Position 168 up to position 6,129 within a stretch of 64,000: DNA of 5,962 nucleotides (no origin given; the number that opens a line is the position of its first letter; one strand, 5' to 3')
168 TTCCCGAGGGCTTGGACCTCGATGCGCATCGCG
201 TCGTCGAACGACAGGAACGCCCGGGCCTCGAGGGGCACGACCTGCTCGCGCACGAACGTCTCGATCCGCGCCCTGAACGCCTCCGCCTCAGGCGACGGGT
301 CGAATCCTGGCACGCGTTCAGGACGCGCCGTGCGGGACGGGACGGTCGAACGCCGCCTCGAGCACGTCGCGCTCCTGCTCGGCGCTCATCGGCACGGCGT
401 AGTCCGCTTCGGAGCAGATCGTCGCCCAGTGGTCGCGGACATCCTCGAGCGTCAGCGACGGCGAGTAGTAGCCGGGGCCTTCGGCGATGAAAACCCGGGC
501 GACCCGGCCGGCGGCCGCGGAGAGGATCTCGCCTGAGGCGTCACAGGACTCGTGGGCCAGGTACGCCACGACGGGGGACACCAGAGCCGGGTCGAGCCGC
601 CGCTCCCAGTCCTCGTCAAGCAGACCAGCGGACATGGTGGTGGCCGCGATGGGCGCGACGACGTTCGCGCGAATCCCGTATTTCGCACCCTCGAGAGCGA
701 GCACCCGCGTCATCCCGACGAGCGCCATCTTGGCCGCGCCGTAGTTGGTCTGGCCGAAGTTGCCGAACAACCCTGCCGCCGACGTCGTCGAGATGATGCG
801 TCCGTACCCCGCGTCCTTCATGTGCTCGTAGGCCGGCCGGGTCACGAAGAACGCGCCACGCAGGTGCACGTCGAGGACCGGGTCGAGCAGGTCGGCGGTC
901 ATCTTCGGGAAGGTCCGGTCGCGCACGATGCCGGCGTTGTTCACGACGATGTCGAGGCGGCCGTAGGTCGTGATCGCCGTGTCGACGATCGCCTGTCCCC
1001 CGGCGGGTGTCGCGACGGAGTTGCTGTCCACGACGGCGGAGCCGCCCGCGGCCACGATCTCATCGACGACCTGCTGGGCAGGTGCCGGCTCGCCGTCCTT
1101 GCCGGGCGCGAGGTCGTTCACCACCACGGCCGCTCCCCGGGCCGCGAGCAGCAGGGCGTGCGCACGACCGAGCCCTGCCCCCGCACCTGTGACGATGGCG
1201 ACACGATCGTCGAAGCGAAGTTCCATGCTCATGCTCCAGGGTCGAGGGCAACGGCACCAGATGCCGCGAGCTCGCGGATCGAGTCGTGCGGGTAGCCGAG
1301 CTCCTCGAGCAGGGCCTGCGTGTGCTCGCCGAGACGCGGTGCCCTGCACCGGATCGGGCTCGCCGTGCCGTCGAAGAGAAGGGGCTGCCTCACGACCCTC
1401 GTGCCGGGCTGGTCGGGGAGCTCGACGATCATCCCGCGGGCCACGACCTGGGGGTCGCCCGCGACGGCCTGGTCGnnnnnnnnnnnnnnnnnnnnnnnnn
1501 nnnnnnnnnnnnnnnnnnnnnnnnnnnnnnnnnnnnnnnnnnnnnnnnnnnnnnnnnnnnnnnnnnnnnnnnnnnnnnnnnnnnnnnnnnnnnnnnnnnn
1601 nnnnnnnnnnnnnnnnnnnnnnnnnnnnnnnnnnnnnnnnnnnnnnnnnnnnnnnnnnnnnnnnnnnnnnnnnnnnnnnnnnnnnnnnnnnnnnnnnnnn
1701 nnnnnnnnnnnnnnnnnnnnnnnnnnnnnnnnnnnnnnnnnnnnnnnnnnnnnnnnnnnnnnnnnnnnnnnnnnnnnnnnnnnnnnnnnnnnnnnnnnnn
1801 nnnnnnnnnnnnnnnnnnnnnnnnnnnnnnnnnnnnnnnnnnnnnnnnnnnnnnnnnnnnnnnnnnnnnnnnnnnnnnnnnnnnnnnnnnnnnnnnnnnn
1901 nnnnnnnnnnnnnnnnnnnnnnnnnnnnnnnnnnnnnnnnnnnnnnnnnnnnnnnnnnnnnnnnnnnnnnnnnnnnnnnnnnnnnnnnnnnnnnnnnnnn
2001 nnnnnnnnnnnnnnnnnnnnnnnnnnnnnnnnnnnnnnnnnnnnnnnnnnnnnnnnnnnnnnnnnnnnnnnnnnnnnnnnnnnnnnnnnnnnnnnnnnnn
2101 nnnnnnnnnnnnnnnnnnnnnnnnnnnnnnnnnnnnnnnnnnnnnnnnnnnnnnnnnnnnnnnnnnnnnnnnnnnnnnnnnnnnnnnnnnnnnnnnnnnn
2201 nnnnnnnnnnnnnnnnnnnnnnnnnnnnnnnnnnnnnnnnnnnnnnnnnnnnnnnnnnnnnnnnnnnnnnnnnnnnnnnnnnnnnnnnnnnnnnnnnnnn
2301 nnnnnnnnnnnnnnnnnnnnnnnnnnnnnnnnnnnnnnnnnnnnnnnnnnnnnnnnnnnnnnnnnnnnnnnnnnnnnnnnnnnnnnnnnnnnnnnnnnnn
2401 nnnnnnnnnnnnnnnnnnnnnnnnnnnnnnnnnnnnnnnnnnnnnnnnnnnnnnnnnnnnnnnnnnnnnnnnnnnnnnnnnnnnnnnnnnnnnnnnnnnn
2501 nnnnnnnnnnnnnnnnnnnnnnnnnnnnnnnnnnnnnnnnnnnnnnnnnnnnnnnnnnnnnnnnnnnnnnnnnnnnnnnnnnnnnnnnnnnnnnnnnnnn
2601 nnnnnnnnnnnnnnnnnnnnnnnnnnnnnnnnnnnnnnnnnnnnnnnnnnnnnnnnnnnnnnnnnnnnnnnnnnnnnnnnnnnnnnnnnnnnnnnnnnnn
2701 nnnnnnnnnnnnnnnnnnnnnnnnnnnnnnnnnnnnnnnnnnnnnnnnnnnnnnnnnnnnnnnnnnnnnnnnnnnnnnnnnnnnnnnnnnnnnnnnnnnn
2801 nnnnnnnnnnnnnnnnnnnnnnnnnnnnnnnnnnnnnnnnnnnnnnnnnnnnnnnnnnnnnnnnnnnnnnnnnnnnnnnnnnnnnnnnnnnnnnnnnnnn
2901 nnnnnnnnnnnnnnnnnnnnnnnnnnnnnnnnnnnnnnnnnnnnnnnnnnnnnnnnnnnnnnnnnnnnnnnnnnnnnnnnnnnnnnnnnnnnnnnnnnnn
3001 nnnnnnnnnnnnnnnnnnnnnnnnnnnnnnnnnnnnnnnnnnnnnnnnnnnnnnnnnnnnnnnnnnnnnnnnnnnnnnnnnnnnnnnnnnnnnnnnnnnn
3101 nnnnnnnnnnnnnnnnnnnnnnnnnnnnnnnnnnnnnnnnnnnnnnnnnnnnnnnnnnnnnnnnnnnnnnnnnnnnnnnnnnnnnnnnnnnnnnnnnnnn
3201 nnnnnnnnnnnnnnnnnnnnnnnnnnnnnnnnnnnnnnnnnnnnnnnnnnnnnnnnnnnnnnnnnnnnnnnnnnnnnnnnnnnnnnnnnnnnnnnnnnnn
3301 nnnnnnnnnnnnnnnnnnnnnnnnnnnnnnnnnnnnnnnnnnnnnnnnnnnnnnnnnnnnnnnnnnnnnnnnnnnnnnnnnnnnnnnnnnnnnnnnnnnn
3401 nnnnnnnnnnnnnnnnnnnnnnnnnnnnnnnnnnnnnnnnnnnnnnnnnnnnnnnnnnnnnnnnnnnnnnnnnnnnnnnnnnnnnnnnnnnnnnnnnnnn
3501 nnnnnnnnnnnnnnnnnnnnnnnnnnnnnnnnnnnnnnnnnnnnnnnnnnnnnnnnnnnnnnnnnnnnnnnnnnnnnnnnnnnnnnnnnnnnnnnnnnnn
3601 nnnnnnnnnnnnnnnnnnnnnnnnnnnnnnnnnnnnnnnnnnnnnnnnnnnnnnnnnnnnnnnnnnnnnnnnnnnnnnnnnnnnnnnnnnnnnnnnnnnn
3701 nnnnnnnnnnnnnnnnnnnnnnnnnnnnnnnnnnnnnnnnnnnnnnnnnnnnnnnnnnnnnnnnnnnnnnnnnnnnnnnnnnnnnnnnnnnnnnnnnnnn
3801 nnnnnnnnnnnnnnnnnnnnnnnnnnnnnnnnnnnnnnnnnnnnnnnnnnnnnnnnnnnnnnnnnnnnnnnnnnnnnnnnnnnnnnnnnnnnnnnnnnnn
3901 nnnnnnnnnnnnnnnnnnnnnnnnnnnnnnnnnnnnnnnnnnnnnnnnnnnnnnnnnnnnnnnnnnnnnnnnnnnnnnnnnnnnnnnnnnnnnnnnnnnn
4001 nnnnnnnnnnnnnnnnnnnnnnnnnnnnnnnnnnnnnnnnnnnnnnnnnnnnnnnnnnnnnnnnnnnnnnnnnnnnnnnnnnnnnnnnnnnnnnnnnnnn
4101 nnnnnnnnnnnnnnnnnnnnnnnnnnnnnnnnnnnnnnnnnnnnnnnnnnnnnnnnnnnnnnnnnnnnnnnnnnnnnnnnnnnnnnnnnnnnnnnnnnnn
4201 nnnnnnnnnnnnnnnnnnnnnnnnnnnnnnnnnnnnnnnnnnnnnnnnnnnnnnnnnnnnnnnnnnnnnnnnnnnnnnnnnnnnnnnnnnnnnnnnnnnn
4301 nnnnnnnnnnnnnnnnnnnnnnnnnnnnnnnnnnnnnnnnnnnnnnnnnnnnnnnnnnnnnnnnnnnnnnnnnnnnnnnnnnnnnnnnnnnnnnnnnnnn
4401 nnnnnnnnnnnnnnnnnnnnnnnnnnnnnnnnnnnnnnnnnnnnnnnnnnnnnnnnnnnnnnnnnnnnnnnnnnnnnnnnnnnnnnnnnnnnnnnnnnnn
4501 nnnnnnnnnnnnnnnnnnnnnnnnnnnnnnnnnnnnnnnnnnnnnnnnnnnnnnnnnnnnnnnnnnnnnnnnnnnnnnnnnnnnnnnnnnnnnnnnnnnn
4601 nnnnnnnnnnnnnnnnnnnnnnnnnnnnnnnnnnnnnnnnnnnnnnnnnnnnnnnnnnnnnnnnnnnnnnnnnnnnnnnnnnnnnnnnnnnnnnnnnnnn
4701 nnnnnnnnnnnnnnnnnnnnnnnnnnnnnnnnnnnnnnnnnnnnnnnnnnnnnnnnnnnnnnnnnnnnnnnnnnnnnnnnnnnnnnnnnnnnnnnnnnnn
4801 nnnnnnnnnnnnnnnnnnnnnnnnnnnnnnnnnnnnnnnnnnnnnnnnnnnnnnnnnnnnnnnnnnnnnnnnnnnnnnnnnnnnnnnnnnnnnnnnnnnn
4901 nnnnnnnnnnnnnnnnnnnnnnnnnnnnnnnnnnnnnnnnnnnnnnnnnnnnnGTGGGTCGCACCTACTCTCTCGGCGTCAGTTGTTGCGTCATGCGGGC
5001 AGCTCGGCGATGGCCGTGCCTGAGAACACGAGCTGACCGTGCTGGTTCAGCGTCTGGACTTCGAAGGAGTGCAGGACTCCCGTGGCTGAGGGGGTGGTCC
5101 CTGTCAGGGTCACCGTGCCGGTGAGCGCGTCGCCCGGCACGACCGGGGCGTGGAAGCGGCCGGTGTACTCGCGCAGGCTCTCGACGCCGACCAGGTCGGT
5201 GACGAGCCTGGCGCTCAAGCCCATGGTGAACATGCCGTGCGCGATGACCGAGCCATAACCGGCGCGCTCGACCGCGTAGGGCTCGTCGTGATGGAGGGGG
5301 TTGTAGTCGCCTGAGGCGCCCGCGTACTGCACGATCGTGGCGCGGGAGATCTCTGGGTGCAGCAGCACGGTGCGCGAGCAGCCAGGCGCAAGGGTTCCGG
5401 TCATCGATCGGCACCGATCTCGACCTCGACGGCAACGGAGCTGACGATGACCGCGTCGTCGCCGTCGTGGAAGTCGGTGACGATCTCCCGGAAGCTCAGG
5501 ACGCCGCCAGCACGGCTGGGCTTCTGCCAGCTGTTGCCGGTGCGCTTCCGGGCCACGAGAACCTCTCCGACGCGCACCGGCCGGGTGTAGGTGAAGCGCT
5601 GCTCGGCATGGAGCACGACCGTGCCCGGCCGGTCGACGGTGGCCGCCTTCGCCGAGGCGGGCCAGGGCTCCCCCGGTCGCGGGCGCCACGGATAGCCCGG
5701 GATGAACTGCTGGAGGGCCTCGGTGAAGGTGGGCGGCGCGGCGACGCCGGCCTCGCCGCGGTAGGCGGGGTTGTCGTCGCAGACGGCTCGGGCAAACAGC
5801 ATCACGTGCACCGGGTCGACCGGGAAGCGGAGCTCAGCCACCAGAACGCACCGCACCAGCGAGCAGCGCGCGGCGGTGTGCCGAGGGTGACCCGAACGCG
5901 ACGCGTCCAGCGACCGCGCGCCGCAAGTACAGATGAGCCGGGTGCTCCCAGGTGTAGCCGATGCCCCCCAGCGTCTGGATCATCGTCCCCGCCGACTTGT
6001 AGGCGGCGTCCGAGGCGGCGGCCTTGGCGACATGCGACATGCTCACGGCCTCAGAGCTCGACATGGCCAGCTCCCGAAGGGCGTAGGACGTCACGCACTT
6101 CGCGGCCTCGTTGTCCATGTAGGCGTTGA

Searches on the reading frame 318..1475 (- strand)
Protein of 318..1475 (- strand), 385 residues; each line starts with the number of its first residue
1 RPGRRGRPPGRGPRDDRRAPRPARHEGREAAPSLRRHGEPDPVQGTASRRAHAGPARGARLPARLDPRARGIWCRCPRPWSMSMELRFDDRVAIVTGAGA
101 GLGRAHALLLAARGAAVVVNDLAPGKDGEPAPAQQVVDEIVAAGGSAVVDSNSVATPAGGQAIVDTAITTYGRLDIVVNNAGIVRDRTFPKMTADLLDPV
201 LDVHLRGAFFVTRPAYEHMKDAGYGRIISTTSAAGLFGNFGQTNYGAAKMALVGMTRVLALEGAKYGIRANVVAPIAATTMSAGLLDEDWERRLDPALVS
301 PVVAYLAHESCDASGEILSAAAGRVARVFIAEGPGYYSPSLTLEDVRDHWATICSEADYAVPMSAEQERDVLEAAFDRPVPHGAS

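Call 28: search_protein_families(library=pfam, proteins=[window:318-1475:-])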
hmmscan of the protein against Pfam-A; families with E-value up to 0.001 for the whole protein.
window:318-1475:- (385 aa): 3 families
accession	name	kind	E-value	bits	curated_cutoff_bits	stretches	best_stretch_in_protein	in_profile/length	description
PF00106.31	adh_short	-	3.1e-42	144.7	26.6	1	91-281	1-185/195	short chain dehydrogenase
PF13561.12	adh_short_C2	-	1.4e-33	116.9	27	1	97-284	1-182/236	Enoyl-(Acyl carrier protein) reductase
PF08659.16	KR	-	2.3e-15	57.4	22.6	1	94-258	4-162/180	KR domain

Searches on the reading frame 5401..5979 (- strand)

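Call 10: search_protein_families(library=pfam, proteins=[window:5401-5979:-])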
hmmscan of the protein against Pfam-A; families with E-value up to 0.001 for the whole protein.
window:5401-5979:- (192 aa): 1 family
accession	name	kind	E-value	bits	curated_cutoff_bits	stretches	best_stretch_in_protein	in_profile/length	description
PF13452.11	FAS1_DH_region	-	2.5e-10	41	22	1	49-179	9-130/132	FAS1-like, dehydratase domain region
